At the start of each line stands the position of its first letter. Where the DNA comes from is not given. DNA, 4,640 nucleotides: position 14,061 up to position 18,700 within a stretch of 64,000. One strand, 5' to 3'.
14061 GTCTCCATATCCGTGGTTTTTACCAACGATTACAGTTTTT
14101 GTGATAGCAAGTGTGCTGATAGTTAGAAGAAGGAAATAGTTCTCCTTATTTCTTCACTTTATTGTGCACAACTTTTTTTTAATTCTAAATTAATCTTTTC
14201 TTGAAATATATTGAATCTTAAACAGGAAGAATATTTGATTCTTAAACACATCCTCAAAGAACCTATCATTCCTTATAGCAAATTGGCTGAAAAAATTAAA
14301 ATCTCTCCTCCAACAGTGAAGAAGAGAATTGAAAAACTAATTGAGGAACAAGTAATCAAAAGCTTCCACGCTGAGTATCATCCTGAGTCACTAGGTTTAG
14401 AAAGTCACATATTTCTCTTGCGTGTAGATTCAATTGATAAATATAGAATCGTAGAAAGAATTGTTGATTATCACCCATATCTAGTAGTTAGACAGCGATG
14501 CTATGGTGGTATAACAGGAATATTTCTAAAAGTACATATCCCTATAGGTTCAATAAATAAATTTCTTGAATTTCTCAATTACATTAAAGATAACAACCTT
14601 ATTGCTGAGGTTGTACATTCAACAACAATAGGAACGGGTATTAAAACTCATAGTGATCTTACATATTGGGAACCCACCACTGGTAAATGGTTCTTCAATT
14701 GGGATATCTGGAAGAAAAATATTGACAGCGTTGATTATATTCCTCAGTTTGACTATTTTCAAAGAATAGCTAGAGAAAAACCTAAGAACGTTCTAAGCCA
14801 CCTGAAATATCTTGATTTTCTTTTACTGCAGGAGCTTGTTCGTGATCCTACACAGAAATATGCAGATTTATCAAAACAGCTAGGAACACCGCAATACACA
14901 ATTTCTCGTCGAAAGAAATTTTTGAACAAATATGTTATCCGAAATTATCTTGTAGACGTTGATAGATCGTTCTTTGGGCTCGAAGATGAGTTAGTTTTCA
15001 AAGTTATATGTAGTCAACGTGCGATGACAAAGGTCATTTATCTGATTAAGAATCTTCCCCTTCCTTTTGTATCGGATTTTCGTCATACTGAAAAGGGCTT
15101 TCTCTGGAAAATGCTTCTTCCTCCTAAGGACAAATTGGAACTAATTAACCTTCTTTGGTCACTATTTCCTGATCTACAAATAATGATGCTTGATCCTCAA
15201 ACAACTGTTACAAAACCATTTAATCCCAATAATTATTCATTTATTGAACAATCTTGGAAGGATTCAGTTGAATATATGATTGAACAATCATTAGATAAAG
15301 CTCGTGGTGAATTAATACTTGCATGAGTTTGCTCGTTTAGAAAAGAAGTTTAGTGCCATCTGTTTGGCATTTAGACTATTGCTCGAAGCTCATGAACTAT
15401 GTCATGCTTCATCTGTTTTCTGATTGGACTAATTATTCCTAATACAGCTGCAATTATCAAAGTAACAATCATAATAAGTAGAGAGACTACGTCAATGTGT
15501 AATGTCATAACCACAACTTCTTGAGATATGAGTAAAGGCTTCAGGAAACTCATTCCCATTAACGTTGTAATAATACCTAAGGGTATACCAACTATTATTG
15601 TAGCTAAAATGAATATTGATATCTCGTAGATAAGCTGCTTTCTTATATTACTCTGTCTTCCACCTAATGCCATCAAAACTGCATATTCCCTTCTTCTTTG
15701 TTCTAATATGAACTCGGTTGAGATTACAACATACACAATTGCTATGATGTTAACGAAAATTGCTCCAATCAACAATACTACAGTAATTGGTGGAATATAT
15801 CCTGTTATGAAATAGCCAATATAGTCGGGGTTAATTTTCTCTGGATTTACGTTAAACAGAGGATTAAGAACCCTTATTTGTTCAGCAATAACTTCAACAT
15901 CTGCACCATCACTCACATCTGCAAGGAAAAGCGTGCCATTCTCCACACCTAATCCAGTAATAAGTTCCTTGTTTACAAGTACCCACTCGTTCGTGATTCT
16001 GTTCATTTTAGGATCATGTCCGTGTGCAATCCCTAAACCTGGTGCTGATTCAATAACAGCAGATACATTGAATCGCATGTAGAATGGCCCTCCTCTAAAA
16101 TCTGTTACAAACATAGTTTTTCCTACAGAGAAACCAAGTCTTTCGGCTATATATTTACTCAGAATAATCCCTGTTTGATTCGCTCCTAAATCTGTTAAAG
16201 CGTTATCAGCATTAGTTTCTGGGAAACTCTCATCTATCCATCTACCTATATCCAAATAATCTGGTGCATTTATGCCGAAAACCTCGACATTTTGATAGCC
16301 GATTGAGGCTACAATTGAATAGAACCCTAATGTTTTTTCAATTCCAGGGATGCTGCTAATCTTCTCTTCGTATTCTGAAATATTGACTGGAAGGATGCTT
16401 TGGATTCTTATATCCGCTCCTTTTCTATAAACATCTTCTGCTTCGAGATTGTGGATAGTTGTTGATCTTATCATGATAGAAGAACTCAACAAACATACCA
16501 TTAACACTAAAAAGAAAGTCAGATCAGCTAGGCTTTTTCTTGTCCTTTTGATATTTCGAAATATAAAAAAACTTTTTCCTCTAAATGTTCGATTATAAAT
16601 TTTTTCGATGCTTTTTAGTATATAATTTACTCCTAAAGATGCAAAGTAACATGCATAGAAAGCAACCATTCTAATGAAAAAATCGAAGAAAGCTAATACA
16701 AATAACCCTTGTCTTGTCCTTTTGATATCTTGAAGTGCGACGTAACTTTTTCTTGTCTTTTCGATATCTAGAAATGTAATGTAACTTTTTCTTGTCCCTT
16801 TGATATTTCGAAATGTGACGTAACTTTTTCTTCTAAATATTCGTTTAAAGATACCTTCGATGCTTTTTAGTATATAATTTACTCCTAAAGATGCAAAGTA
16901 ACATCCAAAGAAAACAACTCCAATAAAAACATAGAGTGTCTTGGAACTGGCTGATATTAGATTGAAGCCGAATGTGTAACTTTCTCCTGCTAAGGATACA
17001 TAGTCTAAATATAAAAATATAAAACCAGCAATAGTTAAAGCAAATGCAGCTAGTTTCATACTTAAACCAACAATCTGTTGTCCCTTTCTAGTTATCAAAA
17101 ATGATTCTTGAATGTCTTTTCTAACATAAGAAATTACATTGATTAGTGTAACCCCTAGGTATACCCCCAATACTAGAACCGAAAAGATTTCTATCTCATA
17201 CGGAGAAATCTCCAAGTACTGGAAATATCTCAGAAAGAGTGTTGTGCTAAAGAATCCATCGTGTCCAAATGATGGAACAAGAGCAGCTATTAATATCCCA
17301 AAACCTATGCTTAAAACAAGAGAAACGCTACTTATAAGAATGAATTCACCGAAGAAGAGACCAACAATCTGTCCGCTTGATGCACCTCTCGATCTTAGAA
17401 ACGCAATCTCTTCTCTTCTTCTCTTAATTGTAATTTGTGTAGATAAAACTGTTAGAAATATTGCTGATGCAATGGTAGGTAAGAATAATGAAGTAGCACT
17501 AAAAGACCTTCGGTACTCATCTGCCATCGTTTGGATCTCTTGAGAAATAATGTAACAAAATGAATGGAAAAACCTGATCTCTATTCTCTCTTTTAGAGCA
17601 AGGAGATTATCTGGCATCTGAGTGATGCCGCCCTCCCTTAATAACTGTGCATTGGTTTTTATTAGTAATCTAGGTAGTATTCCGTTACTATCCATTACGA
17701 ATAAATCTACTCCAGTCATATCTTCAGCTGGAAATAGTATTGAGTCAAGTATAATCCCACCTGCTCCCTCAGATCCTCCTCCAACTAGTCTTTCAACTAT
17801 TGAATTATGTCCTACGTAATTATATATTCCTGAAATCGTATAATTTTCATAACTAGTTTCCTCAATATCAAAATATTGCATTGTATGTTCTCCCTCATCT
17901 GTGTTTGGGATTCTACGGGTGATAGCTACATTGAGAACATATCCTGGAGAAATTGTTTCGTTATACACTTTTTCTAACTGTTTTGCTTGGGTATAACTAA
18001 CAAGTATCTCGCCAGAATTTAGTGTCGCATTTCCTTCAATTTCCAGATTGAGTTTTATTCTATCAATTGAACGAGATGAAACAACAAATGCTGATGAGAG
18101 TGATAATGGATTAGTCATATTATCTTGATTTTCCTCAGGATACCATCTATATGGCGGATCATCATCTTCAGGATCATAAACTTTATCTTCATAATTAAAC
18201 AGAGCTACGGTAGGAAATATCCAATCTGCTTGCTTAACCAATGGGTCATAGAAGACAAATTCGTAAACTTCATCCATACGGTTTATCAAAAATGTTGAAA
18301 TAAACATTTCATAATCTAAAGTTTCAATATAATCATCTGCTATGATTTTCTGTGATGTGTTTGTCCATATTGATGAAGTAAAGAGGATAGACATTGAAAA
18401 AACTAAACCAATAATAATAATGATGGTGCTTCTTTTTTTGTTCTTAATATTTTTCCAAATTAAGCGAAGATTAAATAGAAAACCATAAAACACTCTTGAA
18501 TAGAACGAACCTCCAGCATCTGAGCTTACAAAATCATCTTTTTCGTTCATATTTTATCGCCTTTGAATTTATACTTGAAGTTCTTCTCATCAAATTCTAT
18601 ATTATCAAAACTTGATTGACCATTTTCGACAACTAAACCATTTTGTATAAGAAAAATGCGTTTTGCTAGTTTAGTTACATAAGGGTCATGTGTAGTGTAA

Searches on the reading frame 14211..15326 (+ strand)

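Call 27: search_protein_families(library=pfam, proteins=[window:14211-15326:+], max_evalue=0.00001)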
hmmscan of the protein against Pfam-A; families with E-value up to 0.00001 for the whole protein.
window:14211-15326:+ (371 aa): 2 families
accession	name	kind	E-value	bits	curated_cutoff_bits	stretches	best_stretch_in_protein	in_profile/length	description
PF13412.12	HTH_24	-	3.1e-15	55.9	21.9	1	9-50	7-48/48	Winged helix-turn-helix DNA-binding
PF13404.12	HTH_AsnC-type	-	2.2e-12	47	27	0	10-43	8-41/42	AsnC-type helix-turn-helix domain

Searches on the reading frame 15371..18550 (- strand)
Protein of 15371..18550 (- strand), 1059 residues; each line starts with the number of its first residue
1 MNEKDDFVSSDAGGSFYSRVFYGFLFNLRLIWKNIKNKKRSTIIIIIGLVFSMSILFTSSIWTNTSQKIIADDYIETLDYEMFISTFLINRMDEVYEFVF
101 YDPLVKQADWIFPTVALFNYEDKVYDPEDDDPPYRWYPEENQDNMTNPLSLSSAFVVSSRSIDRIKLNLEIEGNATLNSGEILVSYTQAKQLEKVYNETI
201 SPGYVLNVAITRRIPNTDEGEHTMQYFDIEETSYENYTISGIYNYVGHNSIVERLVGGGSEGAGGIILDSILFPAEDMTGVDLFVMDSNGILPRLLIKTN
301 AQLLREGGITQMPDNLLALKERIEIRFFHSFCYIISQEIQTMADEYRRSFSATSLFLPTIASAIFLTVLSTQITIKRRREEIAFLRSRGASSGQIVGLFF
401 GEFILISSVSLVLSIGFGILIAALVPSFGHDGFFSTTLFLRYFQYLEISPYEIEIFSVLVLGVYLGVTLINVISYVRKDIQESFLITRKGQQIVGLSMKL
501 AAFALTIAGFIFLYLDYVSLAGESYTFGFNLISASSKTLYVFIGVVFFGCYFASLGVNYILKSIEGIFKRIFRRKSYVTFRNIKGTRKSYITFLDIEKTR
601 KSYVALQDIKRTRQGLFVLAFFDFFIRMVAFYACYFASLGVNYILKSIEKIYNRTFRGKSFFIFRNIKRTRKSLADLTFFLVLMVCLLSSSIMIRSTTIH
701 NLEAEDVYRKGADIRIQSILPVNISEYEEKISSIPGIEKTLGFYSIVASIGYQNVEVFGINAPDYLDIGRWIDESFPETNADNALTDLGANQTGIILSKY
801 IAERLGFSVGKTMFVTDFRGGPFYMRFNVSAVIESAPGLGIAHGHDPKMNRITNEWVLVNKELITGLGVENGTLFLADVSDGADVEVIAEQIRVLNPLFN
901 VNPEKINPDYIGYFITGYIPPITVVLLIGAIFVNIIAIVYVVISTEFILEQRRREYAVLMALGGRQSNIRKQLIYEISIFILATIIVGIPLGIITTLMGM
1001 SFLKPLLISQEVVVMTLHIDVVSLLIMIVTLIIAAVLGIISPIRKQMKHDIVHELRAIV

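Call 26: search_protein_families(library=pfam, proteins=[window:15371-18550:-], max_evalue=0.00001)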
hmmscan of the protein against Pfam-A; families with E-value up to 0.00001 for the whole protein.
window:15371-18550:- (1059 aa): 2 families
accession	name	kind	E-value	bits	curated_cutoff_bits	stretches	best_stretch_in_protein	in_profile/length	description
PF02687.27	FtsX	-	2.3e-22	79.7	25.5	2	929-1050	3-119/120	FtsX-like permease C-terminal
PF12704.14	MacB_PCD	-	4.8e-07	30.7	27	1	721-893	53-205/207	MacB-like periplasmic core domain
